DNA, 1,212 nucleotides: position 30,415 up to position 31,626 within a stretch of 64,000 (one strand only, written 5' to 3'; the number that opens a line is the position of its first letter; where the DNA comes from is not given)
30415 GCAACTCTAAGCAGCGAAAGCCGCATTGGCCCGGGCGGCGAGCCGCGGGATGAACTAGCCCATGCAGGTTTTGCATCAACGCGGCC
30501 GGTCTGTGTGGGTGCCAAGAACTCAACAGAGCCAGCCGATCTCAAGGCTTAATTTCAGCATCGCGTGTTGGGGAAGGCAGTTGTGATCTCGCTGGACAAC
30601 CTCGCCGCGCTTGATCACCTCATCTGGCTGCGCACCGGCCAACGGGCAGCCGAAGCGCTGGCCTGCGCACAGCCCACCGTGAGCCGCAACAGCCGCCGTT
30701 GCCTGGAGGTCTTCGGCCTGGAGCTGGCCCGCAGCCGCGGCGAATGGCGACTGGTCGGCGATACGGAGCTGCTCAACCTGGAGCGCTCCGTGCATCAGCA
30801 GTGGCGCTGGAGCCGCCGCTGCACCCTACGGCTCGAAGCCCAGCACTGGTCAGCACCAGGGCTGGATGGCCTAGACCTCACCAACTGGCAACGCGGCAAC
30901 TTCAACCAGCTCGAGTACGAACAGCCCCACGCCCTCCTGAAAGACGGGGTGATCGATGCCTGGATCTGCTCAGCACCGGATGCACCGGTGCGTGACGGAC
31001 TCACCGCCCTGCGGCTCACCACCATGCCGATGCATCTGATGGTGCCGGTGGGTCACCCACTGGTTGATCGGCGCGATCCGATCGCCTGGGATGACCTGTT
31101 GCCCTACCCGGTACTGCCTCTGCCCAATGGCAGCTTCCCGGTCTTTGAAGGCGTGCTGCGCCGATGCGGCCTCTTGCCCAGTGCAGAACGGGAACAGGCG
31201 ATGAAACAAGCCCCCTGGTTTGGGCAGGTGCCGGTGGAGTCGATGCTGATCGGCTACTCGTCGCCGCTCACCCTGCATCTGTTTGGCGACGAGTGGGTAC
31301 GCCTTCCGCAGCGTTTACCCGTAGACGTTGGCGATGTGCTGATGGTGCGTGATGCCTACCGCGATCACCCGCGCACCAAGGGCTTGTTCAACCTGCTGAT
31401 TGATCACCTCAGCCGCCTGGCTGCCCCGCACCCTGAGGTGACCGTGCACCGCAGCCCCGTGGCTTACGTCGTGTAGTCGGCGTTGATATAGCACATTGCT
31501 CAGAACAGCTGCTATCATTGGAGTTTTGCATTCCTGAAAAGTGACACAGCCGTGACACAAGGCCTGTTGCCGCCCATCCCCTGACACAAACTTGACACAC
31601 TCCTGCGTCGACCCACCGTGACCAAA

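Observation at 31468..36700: A 5.2-kb integrative element inserted in the 3' end of argJ that rebuilds the argJ tail and splits a former argJ/LysR convergent overlap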

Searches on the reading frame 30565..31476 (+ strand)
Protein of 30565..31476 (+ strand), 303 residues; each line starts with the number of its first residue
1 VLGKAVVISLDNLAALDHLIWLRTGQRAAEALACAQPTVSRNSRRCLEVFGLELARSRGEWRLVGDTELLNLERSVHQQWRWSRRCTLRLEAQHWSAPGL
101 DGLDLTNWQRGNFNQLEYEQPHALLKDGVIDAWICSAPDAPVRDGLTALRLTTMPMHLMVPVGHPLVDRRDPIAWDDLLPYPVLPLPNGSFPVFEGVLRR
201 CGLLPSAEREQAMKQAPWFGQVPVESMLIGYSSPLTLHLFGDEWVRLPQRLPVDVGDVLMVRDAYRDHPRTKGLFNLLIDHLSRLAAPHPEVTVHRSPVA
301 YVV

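Call 8: search_protein_families(library=pfam, proteins=[window:30565-31476:+], max_evalue=0.01)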
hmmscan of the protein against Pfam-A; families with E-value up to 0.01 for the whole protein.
window:30565-31476:+ (303 aa): 1 family
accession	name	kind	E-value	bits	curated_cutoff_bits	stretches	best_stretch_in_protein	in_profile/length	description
PF03466.25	LysR_substrate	-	1e-09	38.5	28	1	117-203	43-128/209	LysR substrate binding domain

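Call 21: find_encoding_contigs(protein=window:30565-31476:+, flank=8000, max_places=10)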
Protein window:30565-31476:+ (303 aa): no gene with exactly this product is on record in the collection.

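Call 24: find_encoding_contigs(protein=window:30583-31476:+, flank=10000, max_places=10)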
Protein window:30583-31476:+ (297 aa): 1 contig read that carries it; 1 place shown.
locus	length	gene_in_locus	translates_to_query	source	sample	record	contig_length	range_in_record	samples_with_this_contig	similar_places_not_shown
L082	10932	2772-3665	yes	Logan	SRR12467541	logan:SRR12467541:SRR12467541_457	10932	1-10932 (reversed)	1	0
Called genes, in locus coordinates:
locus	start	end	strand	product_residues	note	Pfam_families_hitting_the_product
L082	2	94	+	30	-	PF00113:Enolase_C (weak)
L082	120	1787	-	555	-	PF03109:ABC1, PF27536:UbiB_helical (weak)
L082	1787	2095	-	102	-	-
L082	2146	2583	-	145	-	-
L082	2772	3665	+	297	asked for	PF03466:LysR_substrate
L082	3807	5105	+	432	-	PF00589:Phage_integrase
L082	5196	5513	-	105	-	-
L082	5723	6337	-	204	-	-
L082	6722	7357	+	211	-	-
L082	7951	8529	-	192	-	PF00239:Resolvase, PF02796:HTH_7 (faint)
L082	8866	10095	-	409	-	PF01960:ArgJ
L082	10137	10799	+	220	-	PF01121:CoaE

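Call 37: find_homologous_proteins(query=window:30583-31476:+, max_evalue=1e-20)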
Query window:30583-31476:+ (297 aa): 43 proteins with E <= 1e-20 among 7199 candidates.
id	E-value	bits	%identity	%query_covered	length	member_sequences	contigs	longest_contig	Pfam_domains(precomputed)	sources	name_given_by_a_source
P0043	1.5e-193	660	96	100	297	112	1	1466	PF03466.26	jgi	jgi:hypothetical protein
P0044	3.3e-173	593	86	100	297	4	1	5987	PF03466.26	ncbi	ncbi:MAG: hypothetical protein RLZZ247_817 [Cyanobacteriota bacterium]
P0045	8.0e-173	592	86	100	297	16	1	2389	PF03466.26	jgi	-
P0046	4.7e-171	586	84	100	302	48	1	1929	PF03466.26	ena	-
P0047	7.3e-170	582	85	100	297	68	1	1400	PF03466.26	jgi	jgi:DNA-binding transcriptional LysR family regulator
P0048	2.2e-168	577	84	100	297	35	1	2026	PF03466.26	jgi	jgi:hypothetical protein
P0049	3.2e-166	570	82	100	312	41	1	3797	PF03466.26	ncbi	-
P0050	1.8e-165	568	82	100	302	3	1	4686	PF03466.26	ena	-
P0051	5.1e-161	553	81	100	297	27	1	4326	PF03466.26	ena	-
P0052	2.8e-158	544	78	100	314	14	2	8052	PF03466.26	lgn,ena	-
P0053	4.6e-156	537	78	100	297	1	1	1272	PF03466.26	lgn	-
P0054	2.4e-153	528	76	100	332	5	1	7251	PF03466.26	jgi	-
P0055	2.2e-152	525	76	100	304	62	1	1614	PF03466.26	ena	-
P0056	5.0e-151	520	77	100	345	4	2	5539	PF03466.26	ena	-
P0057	8.6e-151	520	76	100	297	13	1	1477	PF03466.26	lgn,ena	-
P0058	2.0e-150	518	75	100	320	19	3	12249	PF03466.26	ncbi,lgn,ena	-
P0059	2.1e-148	512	74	100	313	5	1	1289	PF03466.26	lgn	-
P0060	3.1e-146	505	74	99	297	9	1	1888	PF03466.26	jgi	jgi:hypothetical protein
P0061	6.0e-144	497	72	100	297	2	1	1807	PF03466.26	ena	-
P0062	7.0e-144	497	74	100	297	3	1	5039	PF03466.26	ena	-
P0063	6.0e-139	481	73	98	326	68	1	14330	PF03466.26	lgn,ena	-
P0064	3.9e-138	478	70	100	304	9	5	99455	PF03466.26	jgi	jgi:DNA-binding transcriptional LysR family regulator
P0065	2.5e-137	475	96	72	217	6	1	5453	PF03466.26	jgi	jgi:hypothetical protein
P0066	6.9e-132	457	69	98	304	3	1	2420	PF03466.26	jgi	jgi:DNA-binding transcriptional LysR family regulator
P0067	7.1e-115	402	61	100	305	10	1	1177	PF03466.26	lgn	-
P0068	5.2e-109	382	60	95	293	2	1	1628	PF03466.26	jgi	jgi:hypothetical protein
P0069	1.1e-107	378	55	99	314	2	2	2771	PF03466.26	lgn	-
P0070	2.5e-84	301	51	97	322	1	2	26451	PF03466.26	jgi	jgi:hypothetical protein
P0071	2.3e-80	288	46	99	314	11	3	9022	PF03466.26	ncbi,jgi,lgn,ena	jgi:DNA-binding transcriptional LysR family regulator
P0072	2.7e-79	285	48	98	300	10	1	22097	PF03466.26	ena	-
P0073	1.9e-78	282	48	97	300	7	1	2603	PF03466.26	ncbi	-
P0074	1.3e-76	276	48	95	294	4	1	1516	PF03466.26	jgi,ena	-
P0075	1.9e-76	275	48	97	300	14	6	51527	PF03466.26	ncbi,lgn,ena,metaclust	metaclust:\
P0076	1.9e-75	272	46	100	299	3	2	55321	PF03466.26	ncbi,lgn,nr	ncbi:hypothetical protein NZK33_17325 [Cyanobium sp. FGCU-6]|nr:hypothetical protein [Cyanobium sp. 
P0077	3.1e-73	265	44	98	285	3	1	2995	PF03466.26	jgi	jgi:DNA-binding transcriptional LysR family regulator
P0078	3.9e-73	264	52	77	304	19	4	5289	PF03466.26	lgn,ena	-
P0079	4.9e-71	258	44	97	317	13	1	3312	PF03466.26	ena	-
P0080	5.5e-71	257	45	92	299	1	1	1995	PF03466.26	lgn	-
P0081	1.5e-70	256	48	77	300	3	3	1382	PF03466.26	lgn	-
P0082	8.3e-66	240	43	97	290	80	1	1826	PF00126.34,PF03466.26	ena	-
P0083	1.1e-63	233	45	97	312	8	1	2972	PF03466.26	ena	-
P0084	9.7e-61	224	42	99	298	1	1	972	PF00126.34,PF03466.26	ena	-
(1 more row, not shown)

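Call 39: find_encoding_contigs(protein=P0044, flank=6000, max_places=3)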
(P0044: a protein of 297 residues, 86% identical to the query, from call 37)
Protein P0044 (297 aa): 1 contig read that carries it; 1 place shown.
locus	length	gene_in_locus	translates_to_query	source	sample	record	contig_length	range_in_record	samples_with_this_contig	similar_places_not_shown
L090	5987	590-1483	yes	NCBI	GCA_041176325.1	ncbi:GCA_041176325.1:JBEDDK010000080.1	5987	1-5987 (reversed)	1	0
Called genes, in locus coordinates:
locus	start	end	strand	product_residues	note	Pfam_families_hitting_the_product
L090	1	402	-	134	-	?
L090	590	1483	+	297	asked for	PF03466:LysR_substrate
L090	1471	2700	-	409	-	PF01960:ArgJ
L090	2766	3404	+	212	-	PF01121:CoaE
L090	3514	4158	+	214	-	-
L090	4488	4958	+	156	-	-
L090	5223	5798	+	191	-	PF01738:DLH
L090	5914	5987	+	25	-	?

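Call 40: find_encoding_contigs(protein=P0064, flank=8000, max_places=4)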
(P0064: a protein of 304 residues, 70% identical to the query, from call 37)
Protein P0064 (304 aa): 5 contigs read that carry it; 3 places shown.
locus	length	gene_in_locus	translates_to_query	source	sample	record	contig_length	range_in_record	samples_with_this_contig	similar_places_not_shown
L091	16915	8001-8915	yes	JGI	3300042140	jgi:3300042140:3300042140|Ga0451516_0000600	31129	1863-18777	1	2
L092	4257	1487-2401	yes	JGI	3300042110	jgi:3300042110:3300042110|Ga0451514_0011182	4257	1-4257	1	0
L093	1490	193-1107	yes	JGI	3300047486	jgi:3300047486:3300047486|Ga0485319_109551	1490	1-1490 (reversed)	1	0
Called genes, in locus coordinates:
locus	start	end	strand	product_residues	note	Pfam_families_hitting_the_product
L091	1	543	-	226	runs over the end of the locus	PF02357:NusG, PF00467:KOW (weak)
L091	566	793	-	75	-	PF00584:SecE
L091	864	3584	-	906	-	PF02861:Clp_N, PF13191:AAA_16, PF23569:NBD_SMAX1, PF00004:AAA, PF17871:AAA_lid_9, PF00004:AAA, PF07724:AAA_2, PF07728:AAA_5, +8 more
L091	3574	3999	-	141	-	PF00903:Glyoxalase, PF13669:Glyoxalase_4, PF18029:Glyoxalase_6 (weak), PF22677:Ble-like_N (faint)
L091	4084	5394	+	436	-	PF03952:Enolase_N, PF00113:Enolase_C, PF13378:MR_MLE_C (weak)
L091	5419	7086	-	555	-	PF03109:ABC1, PF27536:UbiB_helical (faint)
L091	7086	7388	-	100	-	-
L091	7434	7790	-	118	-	-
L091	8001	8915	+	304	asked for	PF03466:LysR_substrate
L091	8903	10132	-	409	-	PF01960:ArgJ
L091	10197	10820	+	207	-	PF01121:CoaE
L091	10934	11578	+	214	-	-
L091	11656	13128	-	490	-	PF02934:GatB_N, PF02637:GatB_Yqey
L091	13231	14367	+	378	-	PF00890:FAD_binding_2, PF01266:DAO, PF01494:FAD_binding_3 (faint)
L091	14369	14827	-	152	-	PF00334:NDK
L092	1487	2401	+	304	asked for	PF03466:LysR_substrate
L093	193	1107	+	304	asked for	PF03466:LysR_substrate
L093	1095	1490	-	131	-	?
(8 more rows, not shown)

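Call 41: find_encoding_contigs(protein=P0058, flank=8000, max_places=3)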
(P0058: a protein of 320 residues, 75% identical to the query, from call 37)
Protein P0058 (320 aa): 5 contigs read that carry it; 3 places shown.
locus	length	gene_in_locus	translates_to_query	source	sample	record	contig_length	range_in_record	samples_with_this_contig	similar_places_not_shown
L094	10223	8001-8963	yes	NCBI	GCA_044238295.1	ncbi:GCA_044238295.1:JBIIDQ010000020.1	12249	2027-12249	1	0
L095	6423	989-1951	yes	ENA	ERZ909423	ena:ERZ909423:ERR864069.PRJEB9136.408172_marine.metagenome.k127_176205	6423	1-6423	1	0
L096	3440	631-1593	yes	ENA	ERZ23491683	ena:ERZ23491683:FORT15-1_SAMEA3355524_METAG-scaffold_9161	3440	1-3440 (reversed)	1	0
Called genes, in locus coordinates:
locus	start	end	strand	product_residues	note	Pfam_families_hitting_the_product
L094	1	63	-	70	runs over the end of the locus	PF00584:SecE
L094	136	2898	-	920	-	PF02861:Clp_N, PF00004:AAA, PF13191:AAA_16, PF23569:NBD_SMAX1, PF17871:AAA_lid_9, PF00004:AAA, PF07724:AAA_2, PF07728:AAA_5, +8 more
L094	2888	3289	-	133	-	PF00903:Glyoxalase, PF13669:Glyoxalase_4, PF18029:Glyoxalase_6 (faint), PF22677:Ble-like_N (faint)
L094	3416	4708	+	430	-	PF03952:Enolase_N, PF00113:Enolase_C, PF13378:MR_MLE_C (weak)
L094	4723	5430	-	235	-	PF05704:Caps_synth (weak), PF12919:TcdA_TcdB (faint), PF04488:Gly_transf_sug (weak)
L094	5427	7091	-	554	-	PF03109:ABC1, PF27536:UbiB_helical (weak)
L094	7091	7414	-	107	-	-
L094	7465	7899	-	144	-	-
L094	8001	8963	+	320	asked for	PF03466:LysR_substrate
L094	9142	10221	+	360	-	?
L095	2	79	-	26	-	?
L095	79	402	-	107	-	-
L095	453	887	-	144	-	-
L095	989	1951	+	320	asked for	PF03466:LysR_substrate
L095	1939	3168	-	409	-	PF01960:ArgJ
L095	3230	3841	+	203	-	PF01121:CoaE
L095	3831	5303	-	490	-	PF02934:GatB_N, PF02637:GatB_Yqey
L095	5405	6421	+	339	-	?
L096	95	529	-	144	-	-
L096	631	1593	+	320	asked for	PF03466:LysR_substrate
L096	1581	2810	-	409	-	PF01960:ArgJ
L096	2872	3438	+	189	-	?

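Call 56: search_protein_families(library=ncbifam, proteins=[window:30583-31476:+], max_evalue=0.01)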
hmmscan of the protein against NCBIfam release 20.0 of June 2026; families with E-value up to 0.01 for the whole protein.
window:30583-31476:+ (297 aa): 3 families
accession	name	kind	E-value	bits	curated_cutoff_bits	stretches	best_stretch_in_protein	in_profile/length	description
TIGR03339.1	phn_lysR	subfamily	0.00017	20.9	341.1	0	20-52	15-47/279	aminoethylphosphonate catabolism associated LysR family transcriptional regulator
TIGR02424.1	TF_pcaQ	equivalog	0.0002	20.3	303.8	0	118-197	137-217/300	pca operon transcription factor PcaQ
NF008239.0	PRK11013.1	equivalog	0.0022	17.1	288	1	20-74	22-75/309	LysR family transcriptional regulator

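Call 89: search_protein_families(library=pfam, proteins=[L094:9142-10221:+], max_evalue=0.01)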
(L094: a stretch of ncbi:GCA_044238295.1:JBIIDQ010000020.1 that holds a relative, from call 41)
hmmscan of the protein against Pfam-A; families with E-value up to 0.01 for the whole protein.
L094:9142-10221:+ (360 aa): 2 families
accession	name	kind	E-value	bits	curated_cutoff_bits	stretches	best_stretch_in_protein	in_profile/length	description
PF13102.12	Phage_int_SAM_5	-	2e-06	28.5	22.3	1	97-190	10-94/98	Phage integrase SAM-like domain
PF00589.27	Phage_integrase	-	0.0018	18.5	27.1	1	261-353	18-101/172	Phage integrase family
